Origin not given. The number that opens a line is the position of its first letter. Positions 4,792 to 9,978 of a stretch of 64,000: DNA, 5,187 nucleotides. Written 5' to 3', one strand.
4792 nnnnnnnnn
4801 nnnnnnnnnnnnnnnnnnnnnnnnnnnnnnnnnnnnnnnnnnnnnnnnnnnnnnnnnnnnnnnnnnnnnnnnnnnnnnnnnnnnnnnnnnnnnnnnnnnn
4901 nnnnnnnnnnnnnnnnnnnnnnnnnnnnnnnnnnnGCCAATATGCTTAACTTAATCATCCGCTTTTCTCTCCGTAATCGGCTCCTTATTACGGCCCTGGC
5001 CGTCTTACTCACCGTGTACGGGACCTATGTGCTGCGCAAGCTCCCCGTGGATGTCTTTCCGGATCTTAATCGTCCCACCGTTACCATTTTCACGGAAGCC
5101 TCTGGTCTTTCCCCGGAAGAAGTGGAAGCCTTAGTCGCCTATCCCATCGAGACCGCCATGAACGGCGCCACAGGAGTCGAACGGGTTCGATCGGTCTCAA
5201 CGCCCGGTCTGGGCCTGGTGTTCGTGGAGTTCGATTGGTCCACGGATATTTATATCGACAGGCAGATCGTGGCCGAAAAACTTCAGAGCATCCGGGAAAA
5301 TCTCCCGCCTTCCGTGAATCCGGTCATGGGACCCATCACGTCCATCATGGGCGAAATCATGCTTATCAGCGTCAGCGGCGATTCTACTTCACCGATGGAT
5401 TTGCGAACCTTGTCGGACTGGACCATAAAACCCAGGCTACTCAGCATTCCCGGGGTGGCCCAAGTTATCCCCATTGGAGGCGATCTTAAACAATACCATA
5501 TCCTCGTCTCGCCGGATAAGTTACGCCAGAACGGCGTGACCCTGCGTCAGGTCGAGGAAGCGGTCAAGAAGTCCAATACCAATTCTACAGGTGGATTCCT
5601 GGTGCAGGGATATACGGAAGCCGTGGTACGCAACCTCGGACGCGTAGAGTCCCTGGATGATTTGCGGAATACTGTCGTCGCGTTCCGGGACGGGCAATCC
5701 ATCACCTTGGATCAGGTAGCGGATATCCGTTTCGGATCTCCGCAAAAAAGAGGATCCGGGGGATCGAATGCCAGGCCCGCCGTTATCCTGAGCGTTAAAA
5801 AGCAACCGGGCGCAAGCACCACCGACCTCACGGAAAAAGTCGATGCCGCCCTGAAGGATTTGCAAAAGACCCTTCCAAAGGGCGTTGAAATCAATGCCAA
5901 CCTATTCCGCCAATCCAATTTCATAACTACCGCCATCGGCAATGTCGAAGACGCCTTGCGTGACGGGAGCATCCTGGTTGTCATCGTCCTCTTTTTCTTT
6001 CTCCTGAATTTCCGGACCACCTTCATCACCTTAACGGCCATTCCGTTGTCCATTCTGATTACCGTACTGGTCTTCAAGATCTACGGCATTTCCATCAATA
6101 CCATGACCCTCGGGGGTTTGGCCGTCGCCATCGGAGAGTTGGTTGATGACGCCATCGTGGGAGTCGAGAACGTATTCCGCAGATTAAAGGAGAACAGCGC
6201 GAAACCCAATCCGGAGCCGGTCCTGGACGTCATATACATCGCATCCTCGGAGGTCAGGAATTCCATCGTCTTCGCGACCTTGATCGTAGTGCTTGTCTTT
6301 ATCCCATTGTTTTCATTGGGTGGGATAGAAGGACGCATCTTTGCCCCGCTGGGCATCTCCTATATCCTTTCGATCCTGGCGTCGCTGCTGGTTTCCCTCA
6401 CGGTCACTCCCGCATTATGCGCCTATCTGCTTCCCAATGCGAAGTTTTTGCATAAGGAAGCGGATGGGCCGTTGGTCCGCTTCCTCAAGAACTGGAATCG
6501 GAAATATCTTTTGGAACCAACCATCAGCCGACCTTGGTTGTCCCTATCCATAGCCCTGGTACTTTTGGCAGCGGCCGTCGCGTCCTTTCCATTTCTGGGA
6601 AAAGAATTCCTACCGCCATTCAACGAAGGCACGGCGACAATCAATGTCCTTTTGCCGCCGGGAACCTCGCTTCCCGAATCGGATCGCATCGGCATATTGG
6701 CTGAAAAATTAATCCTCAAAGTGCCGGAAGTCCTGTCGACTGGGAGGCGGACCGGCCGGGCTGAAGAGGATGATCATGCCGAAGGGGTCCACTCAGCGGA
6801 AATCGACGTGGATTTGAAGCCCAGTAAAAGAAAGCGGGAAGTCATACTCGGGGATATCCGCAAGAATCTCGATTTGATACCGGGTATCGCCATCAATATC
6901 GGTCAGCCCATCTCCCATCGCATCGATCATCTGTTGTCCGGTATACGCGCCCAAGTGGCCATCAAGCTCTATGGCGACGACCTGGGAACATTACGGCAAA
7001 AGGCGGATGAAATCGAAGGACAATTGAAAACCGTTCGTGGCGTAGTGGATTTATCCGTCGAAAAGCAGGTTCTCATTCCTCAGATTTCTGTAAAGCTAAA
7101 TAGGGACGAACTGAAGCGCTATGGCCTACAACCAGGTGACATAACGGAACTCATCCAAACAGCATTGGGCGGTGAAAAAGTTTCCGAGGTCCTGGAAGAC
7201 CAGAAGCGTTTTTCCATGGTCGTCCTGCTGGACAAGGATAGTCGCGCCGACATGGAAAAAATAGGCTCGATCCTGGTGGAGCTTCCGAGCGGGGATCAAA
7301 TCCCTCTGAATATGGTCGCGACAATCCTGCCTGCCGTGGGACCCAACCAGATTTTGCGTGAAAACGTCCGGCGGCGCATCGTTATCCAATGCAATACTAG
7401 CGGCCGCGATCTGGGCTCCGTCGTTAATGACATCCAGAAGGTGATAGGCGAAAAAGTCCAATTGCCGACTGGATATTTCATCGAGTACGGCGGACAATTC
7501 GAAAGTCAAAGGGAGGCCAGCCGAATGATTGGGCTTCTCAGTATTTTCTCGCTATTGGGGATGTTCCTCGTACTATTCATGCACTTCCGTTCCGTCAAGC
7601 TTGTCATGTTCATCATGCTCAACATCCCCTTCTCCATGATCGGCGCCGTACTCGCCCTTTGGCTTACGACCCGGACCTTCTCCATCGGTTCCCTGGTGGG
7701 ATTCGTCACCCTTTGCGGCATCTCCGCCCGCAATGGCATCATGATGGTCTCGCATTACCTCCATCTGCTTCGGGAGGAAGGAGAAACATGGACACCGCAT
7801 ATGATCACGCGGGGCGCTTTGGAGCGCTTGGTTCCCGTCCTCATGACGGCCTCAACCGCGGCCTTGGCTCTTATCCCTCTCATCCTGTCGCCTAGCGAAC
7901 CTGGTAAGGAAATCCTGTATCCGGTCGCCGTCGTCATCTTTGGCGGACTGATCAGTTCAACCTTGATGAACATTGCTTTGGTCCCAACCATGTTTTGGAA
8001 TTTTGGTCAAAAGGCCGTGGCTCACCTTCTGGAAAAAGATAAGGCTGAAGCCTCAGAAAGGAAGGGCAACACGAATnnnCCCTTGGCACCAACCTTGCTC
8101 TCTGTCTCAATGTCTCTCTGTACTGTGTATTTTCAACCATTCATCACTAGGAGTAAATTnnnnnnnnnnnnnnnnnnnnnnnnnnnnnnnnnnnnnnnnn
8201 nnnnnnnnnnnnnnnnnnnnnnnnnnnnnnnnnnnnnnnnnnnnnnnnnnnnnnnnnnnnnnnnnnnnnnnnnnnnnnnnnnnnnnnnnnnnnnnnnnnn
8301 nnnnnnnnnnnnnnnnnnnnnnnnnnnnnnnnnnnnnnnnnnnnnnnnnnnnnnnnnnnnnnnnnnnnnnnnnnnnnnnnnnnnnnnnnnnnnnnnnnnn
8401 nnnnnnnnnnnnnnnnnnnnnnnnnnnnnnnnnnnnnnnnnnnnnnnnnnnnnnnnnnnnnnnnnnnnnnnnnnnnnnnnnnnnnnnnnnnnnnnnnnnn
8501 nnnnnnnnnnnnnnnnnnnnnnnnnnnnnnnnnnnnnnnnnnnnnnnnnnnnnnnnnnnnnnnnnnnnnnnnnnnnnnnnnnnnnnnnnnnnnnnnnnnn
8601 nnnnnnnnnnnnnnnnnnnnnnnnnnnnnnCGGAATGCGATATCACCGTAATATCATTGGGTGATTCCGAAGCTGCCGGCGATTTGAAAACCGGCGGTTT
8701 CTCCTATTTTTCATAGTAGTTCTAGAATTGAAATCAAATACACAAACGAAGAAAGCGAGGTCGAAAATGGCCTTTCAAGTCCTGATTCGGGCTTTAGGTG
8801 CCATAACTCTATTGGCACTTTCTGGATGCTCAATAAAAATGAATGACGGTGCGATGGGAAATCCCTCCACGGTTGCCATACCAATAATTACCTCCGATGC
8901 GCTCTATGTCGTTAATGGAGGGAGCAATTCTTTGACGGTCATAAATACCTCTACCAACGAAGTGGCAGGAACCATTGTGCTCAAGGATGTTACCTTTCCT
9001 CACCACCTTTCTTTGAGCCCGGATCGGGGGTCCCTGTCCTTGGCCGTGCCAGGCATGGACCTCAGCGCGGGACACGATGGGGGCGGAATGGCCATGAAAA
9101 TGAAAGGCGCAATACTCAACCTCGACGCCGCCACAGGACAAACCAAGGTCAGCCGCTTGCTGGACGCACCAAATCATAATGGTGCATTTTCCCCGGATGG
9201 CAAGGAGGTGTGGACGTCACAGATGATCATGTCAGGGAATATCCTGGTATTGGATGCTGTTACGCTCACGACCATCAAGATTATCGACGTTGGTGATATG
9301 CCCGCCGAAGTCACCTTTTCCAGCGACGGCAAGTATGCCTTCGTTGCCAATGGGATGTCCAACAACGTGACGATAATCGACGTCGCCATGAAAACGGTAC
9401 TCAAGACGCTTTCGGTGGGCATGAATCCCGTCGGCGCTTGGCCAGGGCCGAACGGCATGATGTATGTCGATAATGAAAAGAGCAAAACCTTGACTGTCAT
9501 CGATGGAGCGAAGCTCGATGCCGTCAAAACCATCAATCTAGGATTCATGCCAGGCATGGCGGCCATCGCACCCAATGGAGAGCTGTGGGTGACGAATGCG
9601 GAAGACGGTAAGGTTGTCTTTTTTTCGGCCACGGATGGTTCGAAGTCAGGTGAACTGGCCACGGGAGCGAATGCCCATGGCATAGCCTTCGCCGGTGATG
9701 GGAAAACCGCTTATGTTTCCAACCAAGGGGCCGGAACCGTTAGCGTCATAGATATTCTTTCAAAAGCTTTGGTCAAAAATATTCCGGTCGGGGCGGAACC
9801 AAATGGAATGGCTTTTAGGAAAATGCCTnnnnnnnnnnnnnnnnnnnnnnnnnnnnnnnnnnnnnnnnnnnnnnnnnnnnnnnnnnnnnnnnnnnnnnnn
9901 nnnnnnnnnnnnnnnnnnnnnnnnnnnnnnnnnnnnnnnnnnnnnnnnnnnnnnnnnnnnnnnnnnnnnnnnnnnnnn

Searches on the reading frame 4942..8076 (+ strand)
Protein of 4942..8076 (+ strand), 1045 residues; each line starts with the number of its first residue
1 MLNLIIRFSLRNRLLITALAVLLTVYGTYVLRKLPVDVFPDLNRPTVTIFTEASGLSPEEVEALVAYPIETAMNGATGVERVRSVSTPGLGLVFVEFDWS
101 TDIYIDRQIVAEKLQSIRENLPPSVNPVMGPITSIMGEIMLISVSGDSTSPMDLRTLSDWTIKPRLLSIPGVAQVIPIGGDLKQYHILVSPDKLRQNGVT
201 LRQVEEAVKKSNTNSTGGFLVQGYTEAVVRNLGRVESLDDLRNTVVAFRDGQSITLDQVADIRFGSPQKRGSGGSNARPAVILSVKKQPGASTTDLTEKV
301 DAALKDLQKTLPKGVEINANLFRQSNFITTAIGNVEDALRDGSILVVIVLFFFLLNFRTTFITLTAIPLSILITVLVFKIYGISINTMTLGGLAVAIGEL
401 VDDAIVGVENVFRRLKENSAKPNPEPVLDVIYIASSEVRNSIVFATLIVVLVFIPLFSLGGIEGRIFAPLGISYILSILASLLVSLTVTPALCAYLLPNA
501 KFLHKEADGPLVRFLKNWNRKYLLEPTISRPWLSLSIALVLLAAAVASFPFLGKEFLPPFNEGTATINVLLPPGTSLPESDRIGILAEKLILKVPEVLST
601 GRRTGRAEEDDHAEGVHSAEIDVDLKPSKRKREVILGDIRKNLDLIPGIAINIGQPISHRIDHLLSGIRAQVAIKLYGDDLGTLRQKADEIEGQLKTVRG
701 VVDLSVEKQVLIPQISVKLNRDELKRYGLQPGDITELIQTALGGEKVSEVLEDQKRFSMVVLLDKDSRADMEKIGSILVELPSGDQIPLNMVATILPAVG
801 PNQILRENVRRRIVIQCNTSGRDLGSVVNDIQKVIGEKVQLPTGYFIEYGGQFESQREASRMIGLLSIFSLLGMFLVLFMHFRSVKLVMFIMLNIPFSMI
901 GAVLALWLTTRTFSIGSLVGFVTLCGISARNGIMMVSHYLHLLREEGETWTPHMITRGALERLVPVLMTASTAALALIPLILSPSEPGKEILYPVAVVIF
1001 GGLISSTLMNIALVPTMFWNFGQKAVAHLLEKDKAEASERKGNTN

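Call 34: search_protein_families(library=pfam, proteins=[window:4942-8076:+], max_evalue=0.001)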
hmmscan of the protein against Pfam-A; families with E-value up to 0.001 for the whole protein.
window:4942-8076:+ (1045 aa): 3 families
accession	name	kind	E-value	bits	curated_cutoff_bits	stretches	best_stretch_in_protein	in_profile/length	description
PF00873.25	ACR_tran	-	9.2e-275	914.6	28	1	5-1020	1-1019/1021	AcrB/AcrD/AcrF family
PF02355.23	SecD_SecF_C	-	6.3e-09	35.9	20.5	2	866-1016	36-185/189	Protein export membrane protein SecD/SecF, C-terminal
PF03176.21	MMPL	-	4.1e-05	23.1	20.5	0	825-1025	104-306/333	MMPL family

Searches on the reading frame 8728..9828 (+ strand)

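Call 34: search_protein_families(library=pfam, proteins=[window:8728-9828:+], max_evalue=0.001)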
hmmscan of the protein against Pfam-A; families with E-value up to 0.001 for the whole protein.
window:8728-9828:+ (367 aa): 9 families
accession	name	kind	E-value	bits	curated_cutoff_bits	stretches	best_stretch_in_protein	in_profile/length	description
PF21783.3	YNCE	-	9.6e-13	48.6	27.1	1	142-238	235-332/339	YNCE-like beta-propeller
PF02239.22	Cytochrom_D1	-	2.7e-12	46.4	25.5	1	170-270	15-116/368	Cytochrome D1 heme domain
PF25174.1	Beta-prop_THOC3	-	1.7e-09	37.5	305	1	283-364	58-138/272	THOC3 beta-propeller domain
PF10282.15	Lactonase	-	2.1e-07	30.9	21.7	0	155-223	252-324/344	Lactonase, 7-bladed beta-propeller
PF23414.1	Beta-prop_EML_2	-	4.5e-06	26.7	90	0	144-220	37-111/266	Echinoderm microtubule-associated protein second beta-propeller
PF08450.18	SGL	-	2.9e-05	24.2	26.3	0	117-331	50-243/246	SMP-30/Gluconolactonase/LRE-like region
PF21959.2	DUF6923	-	8.8e-05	22.8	27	0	196-305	93-207/234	Repeat of unknown function (DUF6923)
PF24684.1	Vgb_lyase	-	0.00045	19.6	50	1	161-338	26-204/290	Virginiamycin B lyase family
PF07676.18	PD40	-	0.00073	19.9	20.9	0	148-159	10-21/38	WD40-like Beta Propeller Repeat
